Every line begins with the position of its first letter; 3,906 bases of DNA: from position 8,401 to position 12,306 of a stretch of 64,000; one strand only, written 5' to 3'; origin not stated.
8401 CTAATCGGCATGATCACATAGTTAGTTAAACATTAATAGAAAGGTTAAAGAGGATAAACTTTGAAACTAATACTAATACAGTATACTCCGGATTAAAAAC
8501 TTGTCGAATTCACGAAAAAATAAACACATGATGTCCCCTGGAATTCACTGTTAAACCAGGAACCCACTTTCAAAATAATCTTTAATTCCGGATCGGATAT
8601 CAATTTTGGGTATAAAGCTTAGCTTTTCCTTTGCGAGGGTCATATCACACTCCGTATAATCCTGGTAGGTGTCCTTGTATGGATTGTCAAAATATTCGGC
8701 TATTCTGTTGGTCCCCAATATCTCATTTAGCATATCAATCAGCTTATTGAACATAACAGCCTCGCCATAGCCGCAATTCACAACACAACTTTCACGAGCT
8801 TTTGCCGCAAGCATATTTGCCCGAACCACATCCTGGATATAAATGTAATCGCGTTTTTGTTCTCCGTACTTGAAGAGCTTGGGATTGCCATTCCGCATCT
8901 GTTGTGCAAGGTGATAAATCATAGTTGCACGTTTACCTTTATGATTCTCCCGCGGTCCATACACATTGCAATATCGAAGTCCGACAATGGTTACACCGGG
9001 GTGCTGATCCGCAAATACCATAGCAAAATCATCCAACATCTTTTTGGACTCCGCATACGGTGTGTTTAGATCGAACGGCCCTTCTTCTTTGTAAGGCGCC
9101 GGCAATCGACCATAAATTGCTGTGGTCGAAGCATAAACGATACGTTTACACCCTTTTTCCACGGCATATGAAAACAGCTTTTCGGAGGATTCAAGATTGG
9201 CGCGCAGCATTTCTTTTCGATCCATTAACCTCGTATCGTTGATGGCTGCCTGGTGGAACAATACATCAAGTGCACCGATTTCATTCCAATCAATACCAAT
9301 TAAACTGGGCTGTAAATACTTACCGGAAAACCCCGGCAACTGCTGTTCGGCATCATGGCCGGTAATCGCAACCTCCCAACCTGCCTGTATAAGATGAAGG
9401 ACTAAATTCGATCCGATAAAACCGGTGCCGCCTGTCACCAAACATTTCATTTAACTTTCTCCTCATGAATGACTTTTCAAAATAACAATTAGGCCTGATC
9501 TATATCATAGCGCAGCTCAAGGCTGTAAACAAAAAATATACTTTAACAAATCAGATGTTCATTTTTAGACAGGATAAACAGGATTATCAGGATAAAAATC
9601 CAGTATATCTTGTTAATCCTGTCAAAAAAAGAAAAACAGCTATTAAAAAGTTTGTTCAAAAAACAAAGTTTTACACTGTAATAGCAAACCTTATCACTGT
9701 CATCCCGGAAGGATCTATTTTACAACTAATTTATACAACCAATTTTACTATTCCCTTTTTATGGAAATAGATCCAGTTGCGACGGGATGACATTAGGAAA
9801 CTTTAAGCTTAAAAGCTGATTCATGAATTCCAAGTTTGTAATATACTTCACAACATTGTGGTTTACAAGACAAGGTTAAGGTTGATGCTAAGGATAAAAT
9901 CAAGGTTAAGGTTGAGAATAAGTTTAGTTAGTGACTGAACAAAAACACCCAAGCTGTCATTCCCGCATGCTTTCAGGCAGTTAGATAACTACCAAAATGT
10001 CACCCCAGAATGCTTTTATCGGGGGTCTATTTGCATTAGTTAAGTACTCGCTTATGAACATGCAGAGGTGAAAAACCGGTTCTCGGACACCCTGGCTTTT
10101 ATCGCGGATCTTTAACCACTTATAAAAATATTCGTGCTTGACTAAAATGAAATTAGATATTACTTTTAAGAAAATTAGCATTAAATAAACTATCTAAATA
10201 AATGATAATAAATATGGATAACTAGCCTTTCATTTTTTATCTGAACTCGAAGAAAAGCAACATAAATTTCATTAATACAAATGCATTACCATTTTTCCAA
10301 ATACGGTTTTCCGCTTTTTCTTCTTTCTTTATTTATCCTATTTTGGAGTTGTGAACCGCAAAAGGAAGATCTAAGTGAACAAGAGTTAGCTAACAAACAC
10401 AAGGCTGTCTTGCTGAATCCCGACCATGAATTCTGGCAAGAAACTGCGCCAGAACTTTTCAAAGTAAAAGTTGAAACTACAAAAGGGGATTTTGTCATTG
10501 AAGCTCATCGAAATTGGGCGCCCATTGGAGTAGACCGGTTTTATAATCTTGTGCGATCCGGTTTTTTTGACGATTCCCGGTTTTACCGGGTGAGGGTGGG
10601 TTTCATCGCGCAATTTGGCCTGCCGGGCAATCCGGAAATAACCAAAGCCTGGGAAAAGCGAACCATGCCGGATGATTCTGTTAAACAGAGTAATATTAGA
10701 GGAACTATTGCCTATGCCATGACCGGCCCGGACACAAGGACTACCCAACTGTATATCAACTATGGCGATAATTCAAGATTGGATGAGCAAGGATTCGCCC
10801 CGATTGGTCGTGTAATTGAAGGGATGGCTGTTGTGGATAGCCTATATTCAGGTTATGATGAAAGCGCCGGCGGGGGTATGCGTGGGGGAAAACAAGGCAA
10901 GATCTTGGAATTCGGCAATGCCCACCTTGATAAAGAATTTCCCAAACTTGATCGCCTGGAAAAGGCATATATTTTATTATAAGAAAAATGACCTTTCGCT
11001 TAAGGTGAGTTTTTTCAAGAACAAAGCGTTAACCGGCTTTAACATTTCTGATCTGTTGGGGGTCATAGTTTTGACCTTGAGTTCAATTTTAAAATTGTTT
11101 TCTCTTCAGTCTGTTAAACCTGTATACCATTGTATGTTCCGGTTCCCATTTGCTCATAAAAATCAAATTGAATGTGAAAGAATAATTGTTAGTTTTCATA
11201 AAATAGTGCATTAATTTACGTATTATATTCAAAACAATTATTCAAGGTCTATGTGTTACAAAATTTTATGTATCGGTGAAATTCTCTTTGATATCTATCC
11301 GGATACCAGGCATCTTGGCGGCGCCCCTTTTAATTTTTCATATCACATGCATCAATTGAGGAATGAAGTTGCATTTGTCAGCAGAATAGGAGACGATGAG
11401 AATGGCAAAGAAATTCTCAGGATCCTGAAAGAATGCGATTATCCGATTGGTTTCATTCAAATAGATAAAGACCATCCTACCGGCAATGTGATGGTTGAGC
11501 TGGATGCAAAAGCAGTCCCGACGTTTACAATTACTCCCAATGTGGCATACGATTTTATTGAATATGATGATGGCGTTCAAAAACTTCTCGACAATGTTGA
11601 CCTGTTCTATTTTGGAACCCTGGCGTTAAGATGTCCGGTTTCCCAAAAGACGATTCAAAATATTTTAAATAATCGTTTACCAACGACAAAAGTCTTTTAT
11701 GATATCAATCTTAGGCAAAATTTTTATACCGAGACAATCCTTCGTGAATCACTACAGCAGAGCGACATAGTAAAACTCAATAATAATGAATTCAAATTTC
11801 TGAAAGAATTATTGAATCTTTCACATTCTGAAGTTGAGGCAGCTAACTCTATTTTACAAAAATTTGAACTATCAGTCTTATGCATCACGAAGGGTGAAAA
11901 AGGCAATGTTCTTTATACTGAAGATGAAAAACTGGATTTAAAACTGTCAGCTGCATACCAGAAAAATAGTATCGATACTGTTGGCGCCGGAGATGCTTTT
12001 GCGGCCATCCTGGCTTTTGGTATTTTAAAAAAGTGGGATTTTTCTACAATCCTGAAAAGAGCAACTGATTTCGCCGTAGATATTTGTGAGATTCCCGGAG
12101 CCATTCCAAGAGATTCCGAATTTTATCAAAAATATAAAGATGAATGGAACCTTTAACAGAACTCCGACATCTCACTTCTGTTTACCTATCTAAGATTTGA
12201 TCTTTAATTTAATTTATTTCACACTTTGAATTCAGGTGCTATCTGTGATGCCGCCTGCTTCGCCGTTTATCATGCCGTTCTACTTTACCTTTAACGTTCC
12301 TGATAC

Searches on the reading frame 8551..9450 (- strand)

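Call 71: search_protein_families(library=pfam, max_evalue=0.001, proteins=[window:8551-9450:-])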
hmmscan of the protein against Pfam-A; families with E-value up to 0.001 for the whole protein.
window:8551-9450:- (299 aa): 7 families
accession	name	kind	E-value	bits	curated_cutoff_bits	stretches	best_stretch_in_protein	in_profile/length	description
PF01370.27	Epimerase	-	3.9e-43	148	20.9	1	4-227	2-240/240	NAD dependent epimerase/dehydratase family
PF16363.11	GDP_Man_Dehyd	-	4.8e-26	92.4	27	2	98-291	115-331/332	GDP-mannose 4,6 dehydratase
PF01073.25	3Beta_HSD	-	1.2e-15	57.8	22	1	4-218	1-231/280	3-beta hydroxysteroid dehydrogenase/isomerase family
PF07993.18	NAD_binding_4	-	6.6e-06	25.9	20.1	0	55-118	82-146/258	Male sterility protein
PF02719.21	Polysacc_synt_2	-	5.7e-05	22.9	20.2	0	61-110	78-129/293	Polysaccharide biosynthesis protein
PF04321.23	RmlD_sub_bind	-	6.4e-05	22.6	27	1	1-170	1-158/287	RmlD substrate binding domain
PF05368.20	NmrA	-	0.00037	20.6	27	1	3-111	5-109/298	NmrA-like family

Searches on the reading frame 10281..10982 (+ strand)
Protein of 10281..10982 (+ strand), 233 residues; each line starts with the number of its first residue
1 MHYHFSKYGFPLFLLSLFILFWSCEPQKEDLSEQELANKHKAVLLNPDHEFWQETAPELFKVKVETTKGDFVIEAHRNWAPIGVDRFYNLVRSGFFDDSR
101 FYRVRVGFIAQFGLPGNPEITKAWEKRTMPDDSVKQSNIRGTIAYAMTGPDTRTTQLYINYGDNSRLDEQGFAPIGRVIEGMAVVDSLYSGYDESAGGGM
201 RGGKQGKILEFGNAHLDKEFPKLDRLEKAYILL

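Call 71: search_protein_families(library=pfam, max_evalue=0.001, proteins=[window:10281-10982:+])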
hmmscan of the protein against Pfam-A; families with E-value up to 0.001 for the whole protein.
window:10281-10982:+ (233 aa): 1 family
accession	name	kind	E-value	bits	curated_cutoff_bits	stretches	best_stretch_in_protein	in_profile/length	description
PF00160.26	Pro_isomerase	-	2.4e-23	83.6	21.7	1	62-191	2-140/159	Cyclophilin type peptidyl-prolyl cis-trans isomerase/CLD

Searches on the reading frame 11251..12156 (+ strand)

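Call 71: search_protein_families(library=pfam, max_evalue=0.001, proteins=[window:11251-12156:+])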
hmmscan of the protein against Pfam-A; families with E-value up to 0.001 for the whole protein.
window:11251-12156:+ (301 aa): 1 family
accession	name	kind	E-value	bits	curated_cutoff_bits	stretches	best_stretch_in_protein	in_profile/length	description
PF00294.29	PfkB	-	3.9e-35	122.1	25.8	1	19-285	32-296/302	pfkB family carbohydrate kinase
